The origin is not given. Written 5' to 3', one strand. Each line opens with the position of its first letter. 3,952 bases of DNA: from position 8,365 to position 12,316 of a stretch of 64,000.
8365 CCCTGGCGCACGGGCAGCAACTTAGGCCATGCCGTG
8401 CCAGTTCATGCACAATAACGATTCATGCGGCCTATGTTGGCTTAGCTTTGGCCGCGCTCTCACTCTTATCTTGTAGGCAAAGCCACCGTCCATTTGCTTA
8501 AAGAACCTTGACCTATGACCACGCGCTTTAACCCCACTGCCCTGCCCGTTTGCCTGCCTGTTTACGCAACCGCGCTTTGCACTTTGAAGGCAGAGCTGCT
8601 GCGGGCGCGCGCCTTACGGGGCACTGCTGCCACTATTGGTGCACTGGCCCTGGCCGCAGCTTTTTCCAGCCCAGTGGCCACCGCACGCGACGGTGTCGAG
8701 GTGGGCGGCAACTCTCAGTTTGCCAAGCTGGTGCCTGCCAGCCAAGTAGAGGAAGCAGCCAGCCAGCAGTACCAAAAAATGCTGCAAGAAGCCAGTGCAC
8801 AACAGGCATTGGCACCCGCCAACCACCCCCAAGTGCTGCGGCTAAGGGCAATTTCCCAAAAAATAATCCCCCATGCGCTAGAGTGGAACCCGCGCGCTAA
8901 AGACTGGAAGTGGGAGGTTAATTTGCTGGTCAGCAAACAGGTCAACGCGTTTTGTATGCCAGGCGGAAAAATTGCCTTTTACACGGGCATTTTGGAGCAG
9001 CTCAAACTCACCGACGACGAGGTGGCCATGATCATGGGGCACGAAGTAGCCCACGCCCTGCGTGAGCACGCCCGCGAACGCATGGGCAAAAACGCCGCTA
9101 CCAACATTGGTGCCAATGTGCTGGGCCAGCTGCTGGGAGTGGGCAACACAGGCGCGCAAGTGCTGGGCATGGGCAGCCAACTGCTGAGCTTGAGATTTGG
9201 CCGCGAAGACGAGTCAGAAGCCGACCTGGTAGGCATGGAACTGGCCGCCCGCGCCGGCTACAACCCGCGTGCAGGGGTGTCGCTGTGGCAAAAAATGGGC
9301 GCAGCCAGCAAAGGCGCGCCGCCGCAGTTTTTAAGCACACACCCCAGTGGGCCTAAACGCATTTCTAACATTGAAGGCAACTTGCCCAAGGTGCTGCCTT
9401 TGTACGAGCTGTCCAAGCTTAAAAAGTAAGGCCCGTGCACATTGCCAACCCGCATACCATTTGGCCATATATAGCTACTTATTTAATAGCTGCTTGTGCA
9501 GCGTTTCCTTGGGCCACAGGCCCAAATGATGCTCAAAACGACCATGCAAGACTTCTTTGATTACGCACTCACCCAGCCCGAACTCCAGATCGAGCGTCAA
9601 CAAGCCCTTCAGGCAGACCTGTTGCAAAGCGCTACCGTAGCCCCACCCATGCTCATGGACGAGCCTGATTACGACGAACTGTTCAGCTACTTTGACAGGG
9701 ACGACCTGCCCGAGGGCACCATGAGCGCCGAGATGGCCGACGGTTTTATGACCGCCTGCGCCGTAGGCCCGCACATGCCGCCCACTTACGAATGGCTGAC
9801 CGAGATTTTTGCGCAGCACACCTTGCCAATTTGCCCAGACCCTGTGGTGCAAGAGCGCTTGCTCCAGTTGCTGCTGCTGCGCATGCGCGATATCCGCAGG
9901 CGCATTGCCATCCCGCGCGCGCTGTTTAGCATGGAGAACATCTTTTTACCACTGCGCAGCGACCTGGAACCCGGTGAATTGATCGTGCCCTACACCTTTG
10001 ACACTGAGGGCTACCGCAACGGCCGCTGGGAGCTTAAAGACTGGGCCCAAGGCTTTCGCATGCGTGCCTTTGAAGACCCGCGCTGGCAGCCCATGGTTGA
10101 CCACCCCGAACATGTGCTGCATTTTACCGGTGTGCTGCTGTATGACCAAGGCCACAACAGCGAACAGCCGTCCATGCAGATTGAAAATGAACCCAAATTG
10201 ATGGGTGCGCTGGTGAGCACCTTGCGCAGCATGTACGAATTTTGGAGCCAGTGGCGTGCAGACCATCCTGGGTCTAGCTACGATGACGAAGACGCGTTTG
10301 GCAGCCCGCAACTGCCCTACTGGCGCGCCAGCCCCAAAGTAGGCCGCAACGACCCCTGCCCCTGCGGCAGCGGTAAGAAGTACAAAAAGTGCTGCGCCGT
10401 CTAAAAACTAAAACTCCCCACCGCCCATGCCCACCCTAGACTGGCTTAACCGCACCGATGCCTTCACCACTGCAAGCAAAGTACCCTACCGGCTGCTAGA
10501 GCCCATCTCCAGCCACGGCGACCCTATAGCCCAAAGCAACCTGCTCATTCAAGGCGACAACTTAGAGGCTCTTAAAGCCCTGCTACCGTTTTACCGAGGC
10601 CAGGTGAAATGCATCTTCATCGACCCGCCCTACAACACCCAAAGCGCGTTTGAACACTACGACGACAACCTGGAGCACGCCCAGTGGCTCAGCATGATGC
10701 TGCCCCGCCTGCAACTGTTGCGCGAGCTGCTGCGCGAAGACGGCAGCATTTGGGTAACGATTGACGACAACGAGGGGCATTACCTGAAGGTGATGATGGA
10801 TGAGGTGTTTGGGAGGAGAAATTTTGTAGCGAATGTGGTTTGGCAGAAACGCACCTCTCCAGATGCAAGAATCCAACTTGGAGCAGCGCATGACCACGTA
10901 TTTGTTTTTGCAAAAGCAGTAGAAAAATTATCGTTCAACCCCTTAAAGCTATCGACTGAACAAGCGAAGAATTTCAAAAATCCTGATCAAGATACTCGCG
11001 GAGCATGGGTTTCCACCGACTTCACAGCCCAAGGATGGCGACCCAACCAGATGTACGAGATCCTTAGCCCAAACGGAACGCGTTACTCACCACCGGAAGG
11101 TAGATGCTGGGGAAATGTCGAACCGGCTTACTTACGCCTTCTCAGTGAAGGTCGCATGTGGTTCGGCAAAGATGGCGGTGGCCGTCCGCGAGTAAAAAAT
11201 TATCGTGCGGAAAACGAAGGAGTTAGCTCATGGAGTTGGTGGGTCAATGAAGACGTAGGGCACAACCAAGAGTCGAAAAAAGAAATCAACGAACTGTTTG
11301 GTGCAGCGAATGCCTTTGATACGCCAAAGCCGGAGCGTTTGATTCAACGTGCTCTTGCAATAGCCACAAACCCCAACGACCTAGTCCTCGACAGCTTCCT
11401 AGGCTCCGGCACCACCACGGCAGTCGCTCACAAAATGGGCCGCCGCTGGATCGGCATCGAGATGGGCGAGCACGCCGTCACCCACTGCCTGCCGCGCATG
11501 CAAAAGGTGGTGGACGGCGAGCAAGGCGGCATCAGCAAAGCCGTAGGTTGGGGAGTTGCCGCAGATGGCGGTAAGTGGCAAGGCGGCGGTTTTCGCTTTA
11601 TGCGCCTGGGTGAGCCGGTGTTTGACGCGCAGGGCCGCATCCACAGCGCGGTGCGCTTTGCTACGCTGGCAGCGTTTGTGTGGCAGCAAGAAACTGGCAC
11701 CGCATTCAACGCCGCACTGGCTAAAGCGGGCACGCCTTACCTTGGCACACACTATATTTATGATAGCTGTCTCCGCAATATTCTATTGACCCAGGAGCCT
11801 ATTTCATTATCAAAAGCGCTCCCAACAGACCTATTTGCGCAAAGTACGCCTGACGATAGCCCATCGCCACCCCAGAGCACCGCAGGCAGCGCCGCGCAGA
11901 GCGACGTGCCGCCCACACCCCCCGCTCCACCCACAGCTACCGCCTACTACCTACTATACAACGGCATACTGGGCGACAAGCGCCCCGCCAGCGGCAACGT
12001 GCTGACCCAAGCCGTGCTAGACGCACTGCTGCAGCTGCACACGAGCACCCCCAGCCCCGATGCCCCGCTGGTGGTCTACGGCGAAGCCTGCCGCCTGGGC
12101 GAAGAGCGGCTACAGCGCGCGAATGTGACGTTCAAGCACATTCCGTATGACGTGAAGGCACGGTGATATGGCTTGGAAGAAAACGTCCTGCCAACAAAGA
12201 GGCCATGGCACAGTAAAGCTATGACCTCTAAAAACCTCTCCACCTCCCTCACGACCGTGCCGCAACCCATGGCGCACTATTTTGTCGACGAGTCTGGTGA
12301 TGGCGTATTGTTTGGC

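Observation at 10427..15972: Type III R-M operon split by a low-GC DUF3800 gene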

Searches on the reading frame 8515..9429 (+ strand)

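Call 3: search_protein_families(library=pfam, proteins=[window:8515-9429:+], max_evalue=0.01)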
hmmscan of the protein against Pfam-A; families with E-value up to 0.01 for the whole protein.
window:8515-9429:+ (304 aa): 2 families
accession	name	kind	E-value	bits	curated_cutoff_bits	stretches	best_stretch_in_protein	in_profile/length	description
PF01435.24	Peptidase_M48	-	3.6e-33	115.4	20.3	1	129-288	21-184/186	Peptidase family M48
PF18958.6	DUF5700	-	0.0034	17.3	25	1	109-207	70-168/283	Putative zinc dependent peptidase (DUF5700)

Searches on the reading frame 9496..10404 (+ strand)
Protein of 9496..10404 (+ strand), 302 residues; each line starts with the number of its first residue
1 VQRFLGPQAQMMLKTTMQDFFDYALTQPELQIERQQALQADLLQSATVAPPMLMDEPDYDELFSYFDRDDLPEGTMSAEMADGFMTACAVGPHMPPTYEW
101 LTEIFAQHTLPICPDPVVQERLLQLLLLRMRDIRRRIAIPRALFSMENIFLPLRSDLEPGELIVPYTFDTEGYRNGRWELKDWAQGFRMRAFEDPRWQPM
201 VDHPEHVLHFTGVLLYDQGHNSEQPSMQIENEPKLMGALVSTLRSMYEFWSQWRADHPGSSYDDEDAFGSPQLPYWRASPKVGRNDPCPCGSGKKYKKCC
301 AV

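Call 3: search_protein_families(library=pfam, proteins=[window:9496-10404:+], max_evalue=0.01)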
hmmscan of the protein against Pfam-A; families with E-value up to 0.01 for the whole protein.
window:9496-10404:+ (302 aa): 2 families
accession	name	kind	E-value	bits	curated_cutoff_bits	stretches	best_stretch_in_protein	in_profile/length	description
PF03695.18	UPF0149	-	1e-14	55.5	25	1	60-187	1-113/181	Uncharacterised protein family (UPF0149)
PF02810.21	SEC-C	-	3.3e-10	40.1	20.4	1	284-300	1-17/19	SEC-C motif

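Call 5: search_protein_families(library=ncbifam, proteins=[window:9496-10404:+], max_evalue=0.01)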
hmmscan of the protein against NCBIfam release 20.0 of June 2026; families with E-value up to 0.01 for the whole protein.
window:9496-10404:+ (302 aa): 8 families
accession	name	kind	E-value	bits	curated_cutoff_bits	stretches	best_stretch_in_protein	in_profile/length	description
NF007704.0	PRK10396.1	equivalog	6.1e-12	46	149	1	277-300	196-219/221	hypothetical protein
NF004088.0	PRK05590.1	equivalog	6.2e-10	39.7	140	1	279-301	142-164/166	hypothetical protein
NF002592.0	PRK02250.1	equivalog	6.9e-10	39.3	158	1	262-300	128-166/167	hypothetical protein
TIGR02292.1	ygfB_yecA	subfamily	5.5e-09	35.9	33.8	1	59-137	2-81/179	UPF0149 family protein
NF002449.0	PRK01617.1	equivalog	1.3e-08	35.4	141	1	279-301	131-153/154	hypothetical protein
TIGR04102.1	SWIM_PBPRA1643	hypoth_equivalog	2.3e-08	34.4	68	1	281-301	88-108/108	PBPRA1643 family SWIM/SEC-C metal-binding motif protein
NF001213.0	PRK00183.1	equivalog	6.2e-08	32.8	158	1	281-301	133-153/157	hypothetical protein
NF002486.0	PRK01752.1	equivalog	0.0034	17.3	120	1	284-301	137-154/157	YchJ family protein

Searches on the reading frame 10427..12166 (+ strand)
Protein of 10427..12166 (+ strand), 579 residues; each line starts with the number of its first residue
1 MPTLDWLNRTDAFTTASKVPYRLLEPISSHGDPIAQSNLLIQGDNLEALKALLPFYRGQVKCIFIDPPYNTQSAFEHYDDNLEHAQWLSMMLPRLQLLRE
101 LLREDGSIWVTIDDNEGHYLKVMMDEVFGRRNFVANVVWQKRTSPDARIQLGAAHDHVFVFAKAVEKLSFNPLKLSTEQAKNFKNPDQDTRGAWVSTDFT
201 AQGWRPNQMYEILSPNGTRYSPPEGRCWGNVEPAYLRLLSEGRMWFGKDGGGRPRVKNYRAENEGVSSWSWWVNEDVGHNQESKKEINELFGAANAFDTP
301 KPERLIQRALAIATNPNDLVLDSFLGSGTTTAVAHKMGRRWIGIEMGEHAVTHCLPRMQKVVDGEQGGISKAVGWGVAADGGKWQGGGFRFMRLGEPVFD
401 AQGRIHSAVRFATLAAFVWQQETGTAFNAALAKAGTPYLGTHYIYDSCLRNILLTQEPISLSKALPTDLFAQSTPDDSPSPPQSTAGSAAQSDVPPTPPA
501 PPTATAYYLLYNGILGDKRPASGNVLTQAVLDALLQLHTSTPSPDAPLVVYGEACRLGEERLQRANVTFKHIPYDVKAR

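Call 3: search_protein_families(library=pfam, proteins=[window:10427-12166:+], max_evalue=0.01)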
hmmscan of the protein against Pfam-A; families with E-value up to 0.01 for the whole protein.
window:10427-12166:+ (579 aa): 2 families
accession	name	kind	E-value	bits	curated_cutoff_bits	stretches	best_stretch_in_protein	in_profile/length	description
PF01555.25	N6_N4_Mtase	-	2.6e-48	165.3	26.7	1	60-352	1-217/221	DNA methylase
PF03602.21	Cons_hypoth95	-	0.0024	18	24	0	56-89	110-143/182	Conserved hypothetical protein 95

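Call 4: search_protein_families(library=padloc, proteins=[window:10427-12166:+], max_evalue=0.01)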
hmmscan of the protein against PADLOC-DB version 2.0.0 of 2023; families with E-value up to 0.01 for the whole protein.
window:10427-12166:+ (579 aa): 67 families (the best 25 are shown)
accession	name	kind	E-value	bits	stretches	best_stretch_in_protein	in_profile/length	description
PDLC03644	MTase_III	-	4e-175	581.6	2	1-443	1-470/542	Type III methyltransferase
PDLC03636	MTase_III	-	1.1e-111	372.4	1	36-400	45-440/575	Type III methyltransferase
PDLC03634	MTase_III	-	4.3e-80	268.3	2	84-331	170-423/621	Type III methyltransferase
PDLC03637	MTase_III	-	2.8e-77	258.5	1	37-332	121-433/513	Type III methyltransferase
PDLC03635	MTase_III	-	4.1e-75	251.8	2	25-190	206-377/708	Type III methyltransferase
PDLC03638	MTase_III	-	2.3e-69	232.6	1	39-374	382-693/816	Type III methyltransferase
PDLC03641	MTase_III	-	3.9e-66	221.9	2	83-333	180-427/657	Type III methyltransferase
PDLC03640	MTase_III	-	6e-63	211.2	3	179-364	252-449/654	Type III methyltransferase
PDLC03354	MTase_II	-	1.1e-46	157.8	1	36-360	54-384/425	Type II methyltransferase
PDLC03639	MTase_III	-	1.7e-37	127.1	2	22-229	71-286/639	Type III methyltransferase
PDLC03642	MTase_III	-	1.3e-34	117.7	1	37-334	82-379/528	Type III methyltransferase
PDLC03300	MTase_II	-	4.8e-34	115.8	2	74-175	75-174/302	Type II methyltransferase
PDLC03633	MTase_III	-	8.6e-31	105.3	3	293-359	288-354/616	Type III methyltransferase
PDLC03643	MTase_III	-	5.9e-29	99.5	1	91-332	1-246/465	Type III methyltransferase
PDLC03339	MTase_II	-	6.9e-29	98.8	2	38-173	4-145/399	Type II methyltransferase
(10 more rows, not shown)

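Call 5: search_protein_families(library=ncbifam, proteins=[window:10427-12166:+], max_evalue=0.01)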
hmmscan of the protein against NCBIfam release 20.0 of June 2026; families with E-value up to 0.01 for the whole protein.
window:10427-12166:+ (579 aa): 3 families
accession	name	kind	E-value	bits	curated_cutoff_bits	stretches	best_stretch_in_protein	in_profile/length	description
NF008572.0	PRK11524.1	equivalog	6.7e-23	81.2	292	2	298-361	196-259/294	adenine-specific DNA-methyltransferase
NF050803.1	DnaMtaseCcrMCaul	equivalog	6.2e-22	78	830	1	262-364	156-253/350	adenine-specific DNA-methyltransferase CcrM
NF010253.0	PRK13699.1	subfamily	1.6e-08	34.5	244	1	297-361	144-208/226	DNA methyltransferase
